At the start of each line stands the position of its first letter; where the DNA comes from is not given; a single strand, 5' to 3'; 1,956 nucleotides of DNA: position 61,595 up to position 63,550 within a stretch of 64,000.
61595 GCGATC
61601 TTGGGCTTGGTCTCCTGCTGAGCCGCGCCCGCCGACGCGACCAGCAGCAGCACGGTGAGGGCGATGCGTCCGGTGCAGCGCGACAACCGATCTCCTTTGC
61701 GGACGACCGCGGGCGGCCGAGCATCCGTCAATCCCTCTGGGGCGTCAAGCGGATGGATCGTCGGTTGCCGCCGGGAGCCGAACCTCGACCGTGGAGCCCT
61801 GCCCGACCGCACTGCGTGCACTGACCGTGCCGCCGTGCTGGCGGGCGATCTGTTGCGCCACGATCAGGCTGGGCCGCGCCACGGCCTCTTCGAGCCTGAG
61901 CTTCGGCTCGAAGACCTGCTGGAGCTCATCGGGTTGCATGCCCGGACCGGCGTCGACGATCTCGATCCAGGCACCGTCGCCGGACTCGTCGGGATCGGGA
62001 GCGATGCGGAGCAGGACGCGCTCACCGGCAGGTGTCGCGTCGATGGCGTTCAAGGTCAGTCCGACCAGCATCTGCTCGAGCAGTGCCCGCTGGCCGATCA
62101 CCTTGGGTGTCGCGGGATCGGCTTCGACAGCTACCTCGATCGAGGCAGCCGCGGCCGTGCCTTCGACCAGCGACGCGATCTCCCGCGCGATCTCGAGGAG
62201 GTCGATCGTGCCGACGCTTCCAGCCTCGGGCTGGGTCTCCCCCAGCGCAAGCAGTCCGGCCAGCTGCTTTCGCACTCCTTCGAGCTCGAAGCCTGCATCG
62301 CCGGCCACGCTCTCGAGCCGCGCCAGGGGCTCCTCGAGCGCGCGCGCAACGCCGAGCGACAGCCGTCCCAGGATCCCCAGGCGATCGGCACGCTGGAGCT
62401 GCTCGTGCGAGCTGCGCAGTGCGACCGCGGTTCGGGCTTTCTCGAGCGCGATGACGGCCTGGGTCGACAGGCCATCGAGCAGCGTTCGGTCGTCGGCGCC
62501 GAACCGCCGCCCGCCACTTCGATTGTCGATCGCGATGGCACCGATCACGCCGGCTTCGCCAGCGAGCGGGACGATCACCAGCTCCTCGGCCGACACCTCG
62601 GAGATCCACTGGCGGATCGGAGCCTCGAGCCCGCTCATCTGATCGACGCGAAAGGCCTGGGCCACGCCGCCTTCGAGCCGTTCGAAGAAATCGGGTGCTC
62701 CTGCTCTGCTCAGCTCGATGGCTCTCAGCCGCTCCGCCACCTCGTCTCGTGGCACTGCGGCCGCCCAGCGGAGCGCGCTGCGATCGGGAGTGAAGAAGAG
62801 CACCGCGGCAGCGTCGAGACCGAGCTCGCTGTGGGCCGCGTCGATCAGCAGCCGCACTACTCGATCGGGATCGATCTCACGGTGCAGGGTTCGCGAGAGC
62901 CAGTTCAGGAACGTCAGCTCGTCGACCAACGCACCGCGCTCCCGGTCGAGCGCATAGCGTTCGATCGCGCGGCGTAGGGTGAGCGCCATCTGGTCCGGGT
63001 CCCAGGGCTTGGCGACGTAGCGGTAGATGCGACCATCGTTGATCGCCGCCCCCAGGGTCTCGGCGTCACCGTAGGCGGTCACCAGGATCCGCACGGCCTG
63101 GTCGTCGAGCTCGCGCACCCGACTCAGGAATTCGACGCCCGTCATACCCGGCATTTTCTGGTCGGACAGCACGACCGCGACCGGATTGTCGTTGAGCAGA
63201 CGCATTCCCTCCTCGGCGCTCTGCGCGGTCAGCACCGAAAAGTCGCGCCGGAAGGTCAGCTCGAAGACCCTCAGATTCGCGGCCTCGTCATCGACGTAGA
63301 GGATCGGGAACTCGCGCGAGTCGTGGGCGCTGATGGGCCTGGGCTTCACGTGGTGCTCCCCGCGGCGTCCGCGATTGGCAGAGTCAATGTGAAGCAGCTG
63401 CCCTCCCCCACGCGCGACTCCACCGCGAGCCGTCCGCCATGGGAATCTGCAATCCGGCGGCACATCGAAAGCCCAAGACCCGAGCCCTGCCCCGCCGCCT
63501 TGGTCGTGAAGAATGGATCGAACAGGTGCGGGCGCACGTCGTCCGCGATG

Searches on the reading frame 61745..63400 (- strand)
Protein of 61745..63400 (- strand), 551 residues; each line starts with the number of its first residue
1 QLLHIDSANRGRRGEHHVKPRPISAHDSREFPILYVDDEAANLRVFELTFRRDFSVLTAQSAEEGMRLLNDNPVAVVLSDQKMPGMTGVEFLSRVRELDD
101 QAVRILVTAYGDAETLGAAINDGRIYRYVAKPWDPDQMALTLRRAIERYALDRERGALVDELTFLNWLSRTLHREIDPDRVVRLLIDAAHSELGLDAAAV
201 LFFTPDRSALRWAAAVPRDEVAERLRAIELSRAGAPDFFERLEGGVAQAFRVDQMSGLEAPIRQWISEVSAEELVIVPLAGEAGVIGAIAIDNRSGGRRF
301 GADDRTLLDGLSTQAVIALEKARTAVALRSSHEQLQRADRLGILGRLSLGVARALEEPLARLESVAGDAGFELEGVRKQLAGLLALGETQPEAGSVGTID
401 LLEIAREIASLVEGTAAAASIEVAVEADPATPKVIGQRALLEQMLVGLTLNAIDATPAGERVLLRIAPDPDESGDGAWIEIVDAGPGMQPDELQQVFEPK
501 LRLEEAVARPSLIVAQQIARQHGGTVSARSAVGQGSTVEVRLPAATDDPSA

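Call 7: search_protein_families(library=pfam, proteins=[window:61745-63400:-], max_evalue=0.001)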
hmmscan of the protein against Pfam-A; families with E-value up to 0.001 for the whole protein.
window:61745-63400:- (551 aa): 5 families
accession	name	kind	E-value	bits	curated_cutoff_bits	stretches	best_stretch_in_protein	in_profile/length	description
PF00072.30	Response_reg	-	1.3e-18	67.6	30.2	1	33-140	1-108/111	Response regulator receiver domain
PF02518.31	HATPase_c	-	5.2e-16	59.5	26.4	1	438-545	3-110/111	Histidine kinase-, DNA gyrase B-, and HSP90-like ATPase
PF13492.12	GAF_3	-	7.7e-10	39.7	27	1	179-320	3-128/129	GAF domain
PF13185.12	GAF_2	-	5.7e-08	33.5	28.6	1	177-320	3-136/136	GAF domain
PF01590.32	GAF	-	0.00044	21.2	22.4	1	177-319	1-133/133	GAF domain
